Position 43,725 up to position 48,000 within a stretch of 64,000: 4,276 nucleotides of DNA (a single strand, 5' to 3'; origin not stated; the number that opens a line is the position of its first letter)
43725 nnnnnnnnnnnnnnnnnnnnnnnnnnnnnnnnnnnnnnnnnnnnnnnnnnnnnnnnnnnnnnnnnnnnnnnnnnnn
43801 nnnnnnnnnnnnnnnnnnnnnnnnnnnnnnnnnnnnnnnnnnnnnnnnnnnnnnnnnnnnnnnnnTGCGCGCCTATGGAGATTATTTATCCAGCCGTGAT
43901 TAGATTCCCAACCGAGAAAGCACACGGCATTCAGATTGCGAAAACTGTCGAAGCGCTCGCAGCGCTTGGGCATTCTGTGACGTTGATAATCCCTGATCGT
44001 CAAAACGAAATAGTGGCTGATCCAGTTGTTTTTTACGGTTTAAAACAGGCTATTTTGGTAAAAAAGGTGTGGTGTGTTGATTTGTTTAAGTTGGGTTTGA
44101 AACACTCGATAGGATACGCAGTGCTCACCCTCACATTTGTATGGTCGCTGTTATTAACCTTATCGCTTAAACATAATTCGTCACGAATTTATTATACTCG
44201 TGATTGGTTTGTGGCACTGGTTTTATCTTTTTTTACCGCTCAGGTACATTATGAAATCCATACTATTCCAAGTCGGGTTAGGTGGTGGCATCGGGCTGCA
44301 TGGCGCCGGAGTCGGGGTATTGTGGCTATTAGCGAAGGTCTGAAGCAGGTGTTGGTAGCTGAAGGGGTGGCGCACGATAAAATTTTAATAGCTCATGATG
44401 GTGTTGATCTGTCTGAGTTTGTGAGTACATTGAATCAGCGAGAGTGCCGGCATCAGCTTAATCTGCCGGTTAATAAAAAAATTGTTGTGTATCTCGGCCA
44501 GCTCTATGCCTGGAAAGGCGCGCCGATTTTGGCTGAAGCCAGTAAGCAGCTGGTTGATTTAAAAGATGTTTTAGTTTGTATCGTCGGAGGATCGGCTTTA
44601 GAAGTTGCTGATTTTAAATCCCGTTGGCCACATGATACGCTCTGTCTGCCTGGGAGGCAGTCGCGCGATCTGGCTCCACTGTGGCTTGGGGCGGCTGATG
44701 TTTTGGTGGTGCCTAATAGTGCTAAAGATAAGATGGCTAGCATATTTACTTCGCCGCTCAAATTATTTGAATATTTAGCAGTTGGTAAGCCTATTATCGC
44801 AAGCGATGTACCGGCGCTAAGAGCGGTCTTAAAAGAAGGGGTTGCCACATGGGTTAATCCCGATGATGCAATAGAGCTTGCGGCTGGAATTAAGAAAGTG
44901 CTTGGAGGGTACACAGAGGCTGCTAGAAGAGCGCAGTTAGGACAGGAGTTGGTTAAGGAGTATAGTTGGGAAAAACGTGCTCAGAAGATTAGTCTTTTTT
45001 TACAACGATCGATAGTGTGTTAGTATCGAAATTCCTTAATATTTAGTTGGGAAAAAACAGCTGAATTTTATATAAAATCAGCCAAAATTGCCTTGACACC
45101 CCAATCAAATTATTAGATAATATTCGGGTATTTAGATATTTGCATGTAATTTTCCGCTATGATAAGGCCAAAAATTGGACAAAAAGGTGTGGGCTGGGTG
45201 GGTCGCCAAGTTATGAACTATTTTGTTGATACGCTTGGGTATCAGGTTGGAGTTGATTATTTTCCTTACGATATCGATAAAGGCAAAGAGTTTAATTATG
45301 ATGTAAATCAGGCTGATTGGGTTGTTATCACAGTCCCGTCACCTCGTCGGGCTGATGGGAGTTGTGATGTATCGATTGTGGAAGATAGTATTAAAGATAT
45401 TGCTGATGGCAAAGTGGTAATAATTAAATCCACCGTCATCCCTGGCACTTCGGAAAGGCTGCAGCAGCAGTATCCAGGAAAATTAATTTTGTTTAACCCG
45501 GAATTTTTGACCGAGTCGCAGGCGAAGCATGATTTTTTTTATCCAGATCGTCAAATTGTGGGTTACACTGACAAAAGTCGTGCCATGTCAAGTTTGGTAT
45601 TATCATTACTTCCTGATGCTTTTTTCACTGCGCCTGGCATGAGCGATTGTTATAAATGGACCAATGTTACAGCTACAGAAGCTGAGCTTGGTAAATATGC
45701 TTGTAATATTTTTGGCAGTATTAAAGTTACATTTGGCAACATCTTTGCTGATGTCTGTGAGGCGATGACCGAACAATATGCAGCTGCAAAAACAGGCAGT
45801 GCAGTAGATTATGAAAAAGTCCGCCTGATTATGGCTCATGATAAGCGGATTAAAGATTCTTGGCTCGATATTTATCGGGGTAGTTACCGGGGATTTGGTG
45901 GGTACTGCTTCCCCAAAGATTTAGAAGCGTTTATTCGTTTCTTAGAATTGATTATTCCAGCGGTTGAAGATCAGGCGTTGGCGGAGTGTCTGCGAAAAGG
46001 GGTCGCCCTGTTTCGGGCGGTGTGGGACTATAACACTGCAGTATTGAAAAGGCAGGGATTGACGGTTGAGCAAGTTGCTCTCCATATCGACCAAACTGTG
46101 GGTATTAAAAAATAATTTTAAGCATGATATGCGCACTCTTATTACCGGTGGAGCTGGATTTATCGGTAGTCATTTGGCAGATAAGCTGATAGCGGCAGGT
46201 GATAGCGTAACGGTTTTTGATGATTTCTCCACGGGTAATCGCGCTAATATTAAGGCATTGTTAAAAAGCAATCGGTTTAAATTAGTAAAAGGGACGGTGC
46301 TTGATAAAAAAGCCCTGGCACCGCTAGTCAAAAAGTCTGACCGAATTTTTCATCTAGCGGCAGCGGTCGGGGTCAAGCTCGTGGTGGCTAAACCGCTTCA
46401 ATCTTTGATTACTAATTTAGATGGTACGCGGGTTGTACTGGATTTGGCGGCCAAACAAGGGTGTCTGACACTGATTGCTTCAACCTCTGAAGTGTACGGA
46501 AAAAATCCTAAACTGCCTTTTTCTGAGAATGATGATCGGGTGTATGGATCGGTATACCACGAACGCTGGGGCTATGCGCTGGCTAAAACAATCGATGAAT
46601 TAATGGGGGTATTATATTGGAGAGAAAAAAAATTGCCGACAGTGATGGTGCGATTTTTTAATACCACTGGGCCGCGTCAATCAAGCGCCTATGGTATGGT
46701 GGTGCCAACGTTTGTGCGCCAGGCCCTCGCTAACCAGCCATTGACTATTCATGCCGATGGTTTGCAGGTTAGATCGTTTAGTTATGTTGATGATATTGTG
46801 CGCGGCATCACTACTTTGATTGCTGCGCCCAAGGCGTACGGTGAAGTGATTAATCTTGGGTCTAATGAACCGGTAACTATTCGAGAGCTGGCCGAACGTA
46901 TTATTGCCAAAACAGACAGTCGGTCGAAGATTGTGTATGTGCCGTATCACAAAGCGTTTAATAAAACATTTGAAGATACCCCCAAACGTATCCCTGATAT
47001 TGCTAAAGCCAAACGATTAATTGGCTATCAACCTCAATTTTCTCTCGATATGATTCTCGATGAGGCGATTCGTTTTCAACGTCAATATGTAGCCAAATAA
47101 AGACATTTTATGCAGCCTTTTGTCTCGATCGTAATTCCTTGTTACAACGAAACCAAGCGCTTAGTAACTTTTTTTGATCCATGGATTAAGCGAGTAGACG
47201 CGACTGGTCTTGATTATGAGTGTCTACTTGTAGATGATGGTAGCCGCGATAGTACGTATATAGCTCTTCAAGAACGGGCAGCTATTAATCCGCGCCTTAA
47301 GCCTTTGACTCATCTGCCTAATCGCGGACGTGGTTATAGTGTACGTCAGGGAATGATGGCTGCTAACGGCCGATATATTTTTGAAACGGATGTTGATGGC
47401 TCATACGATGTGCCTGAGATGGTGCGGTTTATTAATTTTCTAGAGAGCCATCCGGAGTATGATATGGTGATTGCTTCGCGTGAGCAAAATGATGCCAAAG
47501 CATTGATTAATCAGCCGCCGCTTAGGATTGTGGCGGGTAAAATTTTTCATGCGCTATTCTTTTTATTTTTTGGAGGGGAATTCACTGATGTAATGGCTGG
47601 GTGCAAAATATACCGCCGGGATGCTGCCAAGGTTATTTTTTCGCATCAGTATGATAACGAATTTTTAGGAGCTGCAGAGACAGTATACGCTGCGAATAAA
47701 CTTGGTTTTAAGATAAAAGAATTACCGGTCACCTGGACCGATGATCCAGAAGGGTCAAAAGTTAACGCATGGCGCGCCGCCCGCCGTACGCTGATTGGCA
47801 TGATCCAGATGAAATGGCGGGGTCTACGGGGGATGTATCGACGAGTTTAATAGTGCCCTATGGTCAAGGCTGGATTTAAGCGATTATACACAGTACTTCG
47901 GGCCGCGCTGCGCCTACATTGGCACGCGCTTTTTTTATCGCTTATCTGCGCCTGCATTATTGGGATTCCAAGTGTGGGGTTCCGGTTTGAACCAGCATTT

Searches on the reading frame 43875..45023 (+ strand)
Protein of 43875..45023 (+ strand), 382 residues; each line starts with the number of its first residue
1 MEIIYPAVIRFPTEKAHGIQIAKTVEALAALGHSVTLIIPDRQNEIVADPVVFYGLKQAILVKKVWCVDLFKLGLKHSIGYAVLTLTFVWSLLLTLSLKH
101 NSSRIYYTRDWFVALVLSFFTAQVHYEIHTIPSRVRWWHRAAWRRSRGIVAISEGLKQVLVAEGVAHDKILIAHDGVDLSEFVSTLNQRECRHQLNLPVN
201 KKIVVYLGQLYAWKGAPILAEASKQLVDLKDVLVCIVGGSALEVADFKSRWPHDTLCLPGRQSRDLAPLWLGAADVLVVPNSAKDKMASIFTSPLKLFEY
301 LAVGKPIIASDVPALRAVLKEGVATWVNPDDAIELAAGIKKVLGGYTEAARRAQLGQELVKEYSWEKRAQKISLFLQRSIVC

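Call 8: search_protein_families(library=pfam, proteins=[window:43875-45023:+], max_evalue=0.00001)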
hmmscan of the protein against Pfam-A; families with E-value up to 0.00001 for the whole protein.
window:43875-45023:+ (382 aa): 5 families
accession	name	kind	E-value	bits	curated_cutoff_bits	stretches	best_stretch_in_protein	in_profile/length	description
PF13692.12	Glyco_trans_1_4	-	3e-17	63.6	27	1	202-343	2-140/142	Glycosyl transferases group 1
PF00534.26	Glycos_transf_1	-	4.4e-17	62.6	26.4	1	189-349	3-162/172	Glycosyl transferases group 1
PF13439.12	Glyco_transf_4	-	1.7e-08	35.2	28.5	1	22-180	9-169/170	Glycosyltransferase Family 4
PF13524.12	Glyco_trans_1_2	-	5.8e-07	30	25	1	240-372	22-142/144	Glycosyl transferase-like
PF13579.12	Glyco_trans_4_4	-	5.6e-06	27.2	29.7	0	21-172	7-154/158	Glycosyl transferase 4-like domain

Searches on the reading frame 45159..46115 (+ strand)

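Call 8: search_protein_families(library=pfam, proteins=[window:45159-46115:+], max_evalue=0.00001)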
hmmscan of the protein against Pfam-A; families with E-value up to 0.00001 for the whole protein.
window:45159-46115:+ (318 aa): 2 families
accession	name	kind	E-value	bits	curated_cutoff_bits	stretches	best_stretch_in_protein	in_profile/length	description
PF03721.20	UDPG_MGDP_dh_N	-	8.4e-18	65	27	1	45-142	70-181/187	UDP-glucose/GDP-mannose dehydrogenase family, NAD binding domain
PF00984.24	UDPG_MGDP_dh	-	2.6e-11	43.9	25.4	1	174-261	2-74/94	UDP-glucose/GDP-mannose dehydrogenase family, central domain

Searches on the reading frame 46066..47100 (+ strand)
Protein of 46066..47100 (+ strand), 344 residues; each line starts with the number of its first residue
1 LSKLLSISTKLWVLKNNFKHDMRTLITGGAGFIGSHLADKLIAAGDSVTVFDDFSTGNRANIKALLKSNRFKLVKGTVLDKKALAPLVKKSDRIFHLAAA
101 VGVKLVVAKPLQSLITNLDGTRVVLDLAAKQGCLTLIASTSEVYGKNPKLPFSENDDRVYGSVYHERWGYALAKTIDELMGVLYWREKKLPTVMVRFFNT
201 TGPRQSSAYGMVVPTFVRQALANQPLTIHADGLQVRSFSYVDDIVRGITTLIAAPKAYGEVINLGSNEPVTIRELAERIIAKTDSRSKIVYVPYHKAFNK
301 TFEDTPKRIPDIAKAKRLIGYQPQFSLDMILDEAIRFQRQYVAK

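Call 8: search_protein_families(library=pfam, proteins=[window:46066-47100:+], max_evalue=0.00001)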
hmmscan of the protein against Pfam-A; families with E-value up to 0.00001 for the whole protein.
window:46066-47100:+ (344 aa): 7 families
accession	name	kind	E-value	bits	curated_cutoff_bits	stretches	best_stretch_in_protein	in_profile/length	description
PF16363.11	GDP_Man_Dehyd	-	5.1e-52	177.8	27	1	25-333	1-331/332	GDP-mannose 4,6 dehydratase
PF01370.27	Epimerase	-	3e-47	161.5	20.9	1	25-265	2-240/240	NAD dependent epimerase/dehydratase family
PF02719.21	Polysacc_synt_2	-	8.5e-16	58.4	20.2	1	25-138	2-125/293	Polysaccharide biosynthesis protein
PF01073.25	3Beta_HSD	-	1e-14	54.7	22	1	25-243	1-220/280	3-beta hydroxysteroid dehydrogenase/isomerase family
PF07993.18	NAD_binding_4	-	3.5e-09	36.7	20.1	0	79-211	77-215/258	Male sterility protein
PF04321.23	RmlD_sub_bind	-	2.3e-08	33.9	27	0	22-158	1-119/287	RmlD substrate binding domain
PF13460.12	NAD_binding_10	-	2.7e-06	27.8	27.2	1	28-164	1-121/184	NAD(P)H-binding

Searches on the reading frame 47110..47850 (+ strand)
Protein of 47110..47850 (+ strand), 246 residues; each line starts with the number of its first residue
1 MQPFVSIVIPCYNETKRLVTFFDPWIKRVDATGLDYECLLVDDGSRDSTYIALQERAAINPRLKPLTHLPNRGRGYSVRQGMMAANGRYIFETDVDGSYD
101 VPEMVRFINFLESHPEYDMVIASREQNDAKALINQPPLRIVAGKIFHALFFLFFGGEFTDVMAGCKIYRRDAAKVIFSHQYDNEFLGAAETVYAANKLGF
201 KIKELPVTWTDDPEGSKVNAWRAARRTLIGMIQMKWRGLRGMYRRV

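Call 8: search_protein_families(library=pfam, proteins=[window:47110-47850:+], max_evalue=0.00001)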
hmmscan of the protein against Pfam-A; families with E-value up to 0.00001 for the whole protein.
window:47110-47850:+ (246 aa): 1 family
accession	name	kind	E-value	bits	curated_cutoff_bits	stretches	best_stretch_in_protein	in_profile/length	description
PF00535.33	Glycos_transf_2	-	4.6e-22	79.2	23.3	1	6-177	1-168/168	Glycosyl transferase family 2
